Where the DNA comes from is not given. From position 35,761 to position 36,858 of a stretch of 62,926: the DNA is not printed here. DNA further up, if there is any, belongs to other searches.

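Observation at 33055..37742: Formyltransferase and deacetylase inserted between neuB and neuA: possible N-formyl nonulosonic acid pathway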

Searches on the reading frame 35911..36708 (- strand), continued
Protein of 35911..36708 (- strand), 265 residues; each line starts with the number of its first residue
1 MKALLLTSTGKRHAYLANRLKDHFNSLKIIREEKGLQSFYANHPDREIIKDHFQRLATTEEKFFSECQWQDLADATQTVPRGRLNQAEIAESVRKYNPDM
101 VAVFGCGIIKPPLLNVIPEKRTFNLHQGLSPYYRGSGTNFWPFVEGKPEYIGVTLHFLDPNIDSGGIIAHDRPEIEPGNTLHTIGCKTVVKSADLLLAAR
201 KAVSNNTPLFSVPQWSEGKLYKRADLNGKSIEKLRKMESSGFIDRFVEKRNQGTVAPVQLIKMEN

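Call 80: search_protein_families(library=pfam, proteins=[L080:4073-5254:+, L080:6013-8205:+, L080:8369-9919:+, L080:11335-14271:-, L080:14318-15436:-, L065:6218-7888:-, L065:8704-9462:-, L065:12255-13163:+, L065:13169-14605:+, L065:14666-15352:+], max_evalue=0.0001)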
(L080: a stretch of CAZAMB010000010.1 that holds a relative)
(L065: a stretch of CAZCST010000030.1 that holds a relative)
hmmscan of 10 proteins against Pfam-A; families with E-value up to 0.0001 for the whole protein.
L080:4073-5254:+ (393 aa): 1 family
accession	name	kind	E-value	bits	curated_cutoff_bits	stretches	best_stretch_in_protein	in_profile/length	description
PF13243.12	SQHop_cyclase_C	-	5.2e-15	55.7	26.1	1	77-228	137-286/319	Squalene-hopene cyclase C-terminal domain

L080:6013-8205:+ (730 aa): 1 family
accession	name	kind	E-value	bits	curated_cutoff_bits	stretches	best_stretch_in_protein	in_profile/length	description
PF00082.27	Peptidase_S8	-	1.7e-52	179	21.8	1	206-542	4-288/288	Subtilase family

L080:8369-9919:+ (516 aa): 1 family
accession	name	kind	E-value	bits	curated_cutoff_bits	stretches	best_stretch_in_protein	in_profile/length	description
PF00171.27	Aldedh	-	1.2e-143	479.4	23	1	48-512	5-461/461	Aldehyde dehydrogenase family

L080:11335-14271:- (978 aa): 2 families
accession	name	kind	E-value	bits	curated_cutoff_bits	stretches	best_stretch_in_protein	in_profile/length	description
PF05193.26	Peptidase_M16_C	-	8.3e-59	198.9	23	2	225-400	2-179/181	Peptidase M16 inactive domain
PF00675.25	Peptidase_M16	-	1.4e-28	100.1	22.3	2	68-189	2-121/149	Insulinase (Peptidase family M16)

L080:14318-15436:- (372 aa): 1 family
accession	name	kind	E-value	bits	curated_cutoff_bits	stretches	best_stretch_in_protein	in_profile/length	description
PF01391.23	Collagen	-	2.2e-13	50.2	27.2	2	80-132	3-55/60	Collagen triple helix repeat (20 copies)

L065:6218-7888:- (556 aa): 5 families
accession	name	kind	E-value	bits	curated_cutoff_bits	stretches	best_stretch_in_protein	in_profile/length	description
PF00092.34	VWA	-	3.7e-17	63.5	23.8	1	400-534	28-167/174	von Willebrand factor type A domain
PF13519.12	VWA_2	-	3.6e-11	44.1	27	1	388-479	20-107/107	von Willebrand factor type A domain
PF13400.11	Tad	-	1.4e-09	38.6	22.3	1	17-59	3-44/47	Putative Flp pilus-assembly TadE/G-like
PF09977.15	Tad_C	-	1.4e-07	32.9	22.1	1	64-162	8-93/93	Putative Tad-like Flp pilus-assembly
PF13768.12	VWA_3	-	3.7e-05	24.3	27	1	426-524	59-152/155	von Willebrand factor type A domain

L065:8704-9462:- (252 aa): 0 families

L065:12255-13163:+ (302 aa): 4 families
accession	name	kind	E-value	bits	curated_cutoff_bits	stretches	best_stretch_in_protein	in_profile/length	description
PF04542.20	Sigma70_r2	-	3.2e-16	59.3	24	1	130-198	1-71/71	Sigma-70 region 2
PF08281.18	Sigma70_r4_2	-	1.1e-15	57.4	25.7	1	239-288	5-54/54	Sigma-70, region 4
PF04545.22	Sigma70_r4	-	1.1e-13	50.9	24.1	1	241-290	1-50/50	Sigma-70, region 4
PF07638.17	Sigma70_ECF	-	1.4e-05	25.5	21.1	1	115-290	7-181/185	ECF sigma factor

L065:13169-14605:+ (478 aa): 0 families

L065:14666-15352:+ (228 aa): 0 families

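Call 89: search_protein_families(library=pfam, proteins=[L001:14996-16702:+, L001:8902-9723:+, L004:6874-7671:+], max_evalue=0.001)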
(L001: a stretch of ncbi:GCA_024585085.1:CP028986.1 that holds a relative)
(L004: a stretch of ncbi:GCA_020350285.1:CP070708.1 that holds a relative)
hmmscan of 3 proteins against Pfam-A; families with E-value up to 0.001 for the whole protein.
L001:14996-16702:+ (568 aa): 0 families

L001:8902-9723:+ (273 aa): 1 family
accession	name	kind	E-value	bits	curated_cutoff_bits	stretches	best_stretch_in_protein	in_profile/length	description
PF13578.12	Methyltransf_24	-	0.00067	21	26.3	0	60-127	1-66/105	Methyltransferase domain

L004:6874-7671:+ (265 aa): 2 families
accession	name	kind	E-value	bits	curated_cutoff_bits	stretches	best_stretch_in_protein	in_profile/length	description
PF08241.18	Methyltransf_11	-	2.3e-13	51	21.2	1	39-129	1-89/95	Methyltransferase domain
PF13649.12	Methyltransf_25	-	9.4e-11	42.7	27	1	39-127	2-93/97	Methyltransferase domain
